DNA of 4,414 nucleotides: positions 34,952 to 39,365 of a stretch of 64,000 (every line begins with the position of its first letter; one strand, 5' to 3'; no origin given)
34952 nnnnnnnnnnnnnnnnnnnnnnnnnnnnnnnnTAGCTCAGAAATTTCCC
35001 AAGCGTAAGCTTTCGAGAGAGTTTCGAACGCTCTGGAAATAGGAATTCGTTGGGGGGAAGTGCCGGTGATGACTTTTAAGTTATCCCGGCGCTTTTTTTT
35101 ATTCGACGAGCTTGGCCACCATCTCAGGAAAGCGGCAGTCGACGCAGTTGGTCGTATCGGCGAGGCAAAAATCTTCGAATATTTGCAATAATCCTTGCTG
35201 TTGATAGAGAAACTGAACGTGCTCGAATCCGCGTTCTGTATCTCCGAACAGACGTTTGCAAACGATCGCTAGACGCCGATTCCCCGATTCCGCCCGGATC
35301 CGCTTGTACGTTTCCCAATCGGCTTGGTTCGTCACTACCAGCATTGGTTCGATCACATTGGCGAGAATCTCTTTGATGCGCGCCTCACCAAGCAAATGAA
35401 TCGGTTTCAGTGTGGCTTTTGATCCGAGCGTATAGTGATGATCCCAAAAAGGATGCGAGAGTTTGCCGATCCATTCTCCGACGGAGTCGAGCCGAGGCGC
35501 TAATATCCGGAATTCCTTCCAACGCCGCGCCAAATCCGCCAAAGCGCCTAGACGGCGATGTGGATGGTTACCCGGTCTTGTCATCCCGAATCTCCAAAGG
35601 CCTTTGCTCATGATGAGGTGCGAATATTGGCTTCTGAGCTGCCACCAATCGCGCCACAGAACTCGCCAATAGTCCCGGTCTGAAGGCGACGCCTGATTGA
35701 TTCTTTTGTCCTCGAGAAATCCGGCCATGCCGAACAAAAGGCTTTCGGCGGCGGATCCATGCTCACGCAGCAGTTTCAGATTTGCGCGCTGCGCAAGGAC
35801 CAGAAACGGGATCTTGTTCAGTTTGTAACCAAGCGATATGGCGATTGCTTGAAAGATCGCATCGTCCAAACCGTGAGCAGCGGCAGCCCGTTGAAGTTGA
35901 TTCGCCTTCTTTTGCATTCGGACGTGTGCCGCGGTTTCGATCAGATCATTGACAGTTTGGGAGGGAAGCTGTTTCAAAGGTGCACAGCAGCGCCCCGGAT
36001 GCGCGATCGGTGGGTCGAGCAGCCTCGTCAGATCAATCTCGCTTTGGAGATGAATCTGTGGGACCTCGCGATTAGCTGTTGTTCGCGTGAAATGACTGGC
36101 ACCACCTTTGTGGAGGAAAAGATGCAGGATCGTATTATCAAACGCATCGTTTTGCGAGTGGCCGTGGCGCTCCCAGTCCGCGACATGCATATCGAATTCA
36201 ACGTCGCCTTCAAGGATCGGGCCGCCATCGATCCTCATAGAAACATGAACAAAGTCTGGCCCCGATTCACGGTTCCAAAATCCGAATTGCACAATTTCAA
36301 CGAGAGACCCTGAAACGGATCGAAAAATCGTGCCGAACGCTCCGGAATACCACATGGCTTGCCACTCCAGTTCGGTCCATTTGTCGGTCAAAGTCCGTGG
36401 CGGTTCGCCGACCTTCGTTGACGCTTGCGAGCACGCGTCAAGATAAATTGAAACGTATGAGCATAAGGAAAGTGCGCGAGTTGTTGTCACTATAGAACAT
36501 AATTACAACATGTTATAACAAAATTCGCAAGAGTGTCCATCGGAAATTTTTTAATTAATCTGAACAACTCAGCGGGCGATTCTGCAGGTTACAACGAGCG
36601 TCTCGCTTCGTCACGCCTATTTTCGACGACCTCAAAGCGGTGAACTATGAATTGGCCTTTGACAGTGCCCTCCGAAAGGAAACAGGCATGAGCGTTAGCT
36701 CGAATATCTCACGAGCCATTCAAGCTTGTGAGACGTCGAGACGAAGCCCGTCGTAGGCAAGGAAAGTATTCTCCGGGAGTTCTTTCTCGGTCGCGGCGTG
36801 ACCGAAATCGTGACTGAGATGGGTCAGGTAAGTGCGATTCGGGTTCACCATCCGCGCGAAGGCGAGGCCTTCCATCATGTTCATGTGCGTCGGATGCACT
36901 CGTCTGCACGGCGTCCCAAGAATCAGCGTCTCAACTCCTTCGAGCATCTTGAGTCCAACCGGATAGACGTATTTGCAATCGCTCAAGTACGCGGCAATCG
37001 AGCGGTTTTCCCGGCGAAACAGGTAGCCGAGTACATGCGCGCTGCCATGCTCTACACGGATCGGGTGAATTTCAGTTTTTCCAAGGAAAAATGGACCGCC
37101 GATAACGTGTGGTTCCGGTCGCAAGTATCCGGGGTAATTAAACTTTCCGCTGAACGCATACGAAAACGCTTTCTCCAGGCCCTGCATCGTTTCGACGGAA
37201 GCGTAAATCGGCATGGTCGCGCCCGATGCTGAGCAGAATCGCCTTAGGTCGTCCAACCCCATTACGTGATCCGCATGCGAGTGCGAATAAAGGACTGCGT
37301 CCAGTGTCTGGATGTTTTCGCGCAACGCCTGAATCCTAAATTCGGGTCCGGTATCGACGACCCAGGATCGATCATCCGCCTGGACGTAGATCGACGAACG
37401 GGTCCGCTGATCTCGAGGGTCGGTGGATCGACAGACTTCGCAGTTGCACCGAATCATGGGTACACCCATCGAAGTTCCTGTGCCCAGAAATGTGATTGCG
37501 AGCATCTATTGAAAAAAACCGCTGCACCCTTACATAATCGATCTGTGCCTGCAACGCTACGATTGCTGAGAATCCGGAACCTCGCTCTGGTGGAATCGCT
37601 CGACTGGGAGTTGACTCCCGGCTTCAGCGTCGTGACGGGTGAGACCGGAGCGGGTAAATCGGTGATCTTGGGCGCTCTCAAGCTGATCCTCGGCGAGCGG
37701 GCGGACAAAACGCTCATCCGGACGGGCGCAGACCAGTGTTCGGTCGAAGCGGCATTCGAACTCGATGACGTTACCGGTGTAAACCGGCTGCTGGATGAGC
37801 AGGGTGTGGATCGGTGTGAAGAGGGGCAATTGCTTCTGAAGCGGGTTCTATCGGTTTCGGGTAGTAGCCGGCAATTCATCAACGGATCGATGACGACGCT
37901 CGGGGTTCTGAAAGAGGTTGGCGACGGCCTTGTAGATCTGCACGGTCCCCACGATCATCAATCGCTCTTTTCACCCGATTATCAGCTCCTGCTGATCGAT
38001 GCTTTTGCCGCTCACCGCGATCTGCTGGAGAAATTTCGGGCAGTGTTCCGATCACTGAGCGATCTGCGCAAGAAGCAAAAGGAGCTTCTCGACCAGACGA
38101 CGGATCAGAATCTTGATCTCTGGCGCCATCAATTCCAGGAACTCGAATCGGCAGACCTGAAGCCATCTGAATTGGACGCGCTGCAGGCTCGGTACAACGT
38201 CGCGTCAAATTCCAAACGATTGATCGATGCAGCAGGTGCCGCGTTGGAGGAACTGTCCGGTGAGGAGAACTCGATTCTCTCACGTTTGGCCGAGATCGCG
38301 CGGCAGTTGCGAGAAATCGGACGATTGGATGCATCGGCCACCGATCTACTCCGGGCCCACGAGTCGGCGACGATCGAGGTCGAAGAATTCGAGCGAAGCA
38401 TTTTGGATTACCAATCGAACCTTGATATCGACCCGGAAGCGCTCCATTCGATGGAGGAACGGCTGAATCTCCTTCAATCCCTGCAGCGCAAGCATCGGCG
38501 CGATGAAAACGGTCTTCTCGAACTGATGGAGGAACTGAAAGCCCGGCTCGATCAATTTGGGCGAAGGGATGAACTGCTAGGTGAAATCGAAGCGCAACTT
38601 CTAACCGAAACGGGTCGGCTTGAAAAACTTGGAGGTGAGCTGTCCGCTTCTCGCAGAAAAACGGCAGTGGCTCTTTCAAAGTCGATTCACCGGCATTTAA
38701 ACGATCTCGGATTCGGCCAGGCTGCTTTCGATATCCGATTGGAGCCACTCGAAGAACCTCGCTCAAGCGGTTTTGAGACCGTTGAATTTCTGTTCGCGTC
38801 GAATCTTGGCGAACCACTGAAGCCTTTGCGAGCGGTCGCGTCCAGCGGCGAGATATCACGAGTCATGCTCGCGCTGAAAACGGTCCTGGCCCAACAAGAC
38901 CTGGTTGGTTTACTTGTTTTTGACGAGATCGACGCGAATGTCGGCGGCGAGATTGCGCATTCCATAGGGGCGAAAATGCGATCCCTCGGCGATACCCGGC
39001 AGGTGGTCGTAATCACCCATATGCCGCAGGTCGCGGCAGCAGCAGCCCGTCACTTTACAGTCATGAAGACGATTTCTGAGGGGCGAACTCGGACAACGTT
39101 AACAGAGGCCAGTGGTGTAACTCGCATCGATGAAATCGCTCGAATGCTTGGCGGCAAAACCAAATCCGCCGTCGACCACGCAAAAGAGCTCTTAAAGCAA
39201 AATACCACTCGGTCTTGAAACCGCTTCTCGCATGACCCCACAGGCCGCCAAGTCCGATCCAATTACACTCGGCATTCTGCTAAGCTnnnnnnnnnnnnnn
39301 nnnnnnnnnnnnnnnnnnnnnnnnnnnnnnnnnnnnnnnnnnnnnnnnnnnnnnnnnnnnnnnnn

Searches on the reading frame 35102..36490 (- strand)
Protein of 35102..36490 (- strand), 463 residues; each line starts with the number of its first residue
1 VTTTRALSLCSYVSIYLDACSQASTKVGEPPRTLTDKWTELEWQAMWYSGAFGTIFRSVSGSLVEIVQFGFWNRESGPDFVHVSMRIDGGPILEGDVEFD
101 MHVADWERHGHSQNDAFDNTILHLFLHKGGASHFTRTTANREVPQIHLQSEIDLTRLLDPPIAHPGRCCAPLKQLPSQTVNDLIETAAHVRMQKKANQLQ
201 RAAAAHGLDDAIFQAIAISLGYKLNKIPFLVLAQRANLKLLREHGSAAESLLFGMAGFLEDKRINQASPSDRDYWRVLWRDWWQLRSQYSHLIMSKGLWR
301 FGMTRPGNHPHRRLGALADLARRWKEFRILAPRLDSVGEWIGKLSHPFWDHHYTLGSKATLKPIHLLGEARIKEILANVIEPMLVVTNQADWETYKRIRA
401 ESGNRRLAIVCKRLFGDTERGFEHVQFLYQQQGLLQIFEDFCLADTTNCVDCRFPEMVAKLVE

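Call 24: search_protein_families(library=pfam, proteins=[window:35102-36490:-])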
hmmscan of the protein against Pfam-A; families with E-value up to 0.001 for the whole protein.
window:35102-36490:- (463 aa): 1 family
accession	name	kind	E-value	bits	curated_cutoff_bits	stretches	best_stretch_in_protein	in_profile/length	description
PF11013.13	DUF2851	-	3.7e-55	187.9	25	1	46-390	7-352/375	Protein of unknown function (DUF2851)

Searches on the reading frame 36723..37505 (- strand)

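Call 50: search_protein_families(library=ncbifam, proteins=[window:36723-37505:-])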
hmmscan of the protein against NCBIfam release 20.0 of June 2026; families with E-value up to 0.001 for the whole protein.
window:36723-37505:- (261 aa): 11 families
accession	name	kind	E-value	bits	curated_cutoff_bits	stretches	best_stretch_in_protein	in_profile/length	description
NF038231.1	MBL_Geo_Pelo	equivalog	4.2e-78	262.4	360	1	4-256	2-249/250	GPMC system MBL fold metallohydrolase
NF002553.0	PRK02113.1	equivalog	2.2e-61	207.5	386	1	4-256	3-250/252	MBL fold metallo-hydrolase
TIGR03307.1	PhnP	equivalog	1.2e-27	96.9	272.25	1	2-255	1-248/249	phosphonate metabolism protein PhnP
TIGR02651.1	RNase_Z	equivalog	6.8e-15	54.9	292.95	1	27-169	9-153/302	ribonuclease Z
NF000801.0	PRK00055.1-3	equivalog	5.7e-14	51.9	252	1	25-168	9-157/307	ribonuclease Z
TIGR02108.2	PQQ_syn_pqqB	equivalog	1.4e-09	37.8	245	1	4-114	2-120/298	pyrroloquinoline quinone biosynthesis protein PqqB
NF002558.0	PRK02126.1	subfamily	1.3e-08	34.2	315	1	43-114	25-94/345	ribonuclease Z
TIGR03413.1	GSH_gloB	equivalog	2.6e-06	27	200.8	1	42-92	17-68/248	hydroxyacylglutathione hydrolase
NF041257.1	GntH_guanitoxin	equivalog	0.0001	21.3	333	1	32-99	27-100/374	guanitoxin biosynthesis MBL fold metallo-hydrolase GntH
NF012229.1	bla_class_B_core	domain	0.0004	20.6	100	1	38-115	17-93/139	metallo-beta-lactamase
NF000800.0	PRK00055.1-1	equivalog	0.00048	19.2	398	0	44-100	31-89/305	ribonuclease Z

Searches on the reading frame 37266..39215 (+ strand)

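Call 50: search_protein_families(library=ncbifam, proteins=[window:37266-39215:+])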
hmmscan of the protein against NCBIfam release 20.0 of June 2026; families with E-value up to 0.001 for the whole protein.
window:37266-39215:+ (650 aa): 11 families
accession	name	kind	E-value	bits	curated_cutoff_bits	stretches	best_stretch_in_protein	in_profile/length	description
TIGR00634.1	recN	equivalog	3.6e-138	462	407.85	1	98-645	2-563/563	DNA repair protein RecN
NF008121.0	PRK10869.1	equivalog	5.5e-115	385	418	1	100-644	4-552/553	DNA repair protein RecN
NF045487.1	ASRP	equivalog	6e-09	35.1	300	1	317-496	323-505/593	archaea-specific SMC-related protein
NF045780.1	TrlF_fam_ATP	equivalog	5.1e-08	32.1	350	1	110-476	301-687/944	TrlF family AAA-like ATPase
NF002244.0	PRK01156.1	equivalog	4.9e-07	28.2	847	1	101-167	6-76/895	DNA double-strand break repair ATPase Rad50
NF041034.1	Rad50_Sulf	equivalog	5.6e-06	24.5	1000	0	265-456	180-375/872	DNA double-strand break repair ATPase Rad50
TIGR02857.1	CydD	equivalog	7.7e-06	25.1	435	1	526-595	460-525/529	thiol reductant ABC exporter subunit CydD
TIGR02169.1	SMC_prok_A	equivalog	9.4e-06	23.6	729.4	0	116-216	21-124/1165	chromosome segregation protein SMC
TIGR00611.2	recf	equivalog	1.7e-05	24.2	172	1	100-179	3-87/339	DNA replication/repair protein RecF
TIGR02168.1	SMC_prok_B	equivalog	0.00035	18.5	567.35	0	265-428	357-769/1181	chromosome segregation protein SMC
NF010680.0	PRK14079.1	equivalog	0.0008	18.5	386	1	98-174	6-81/349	recombination protein F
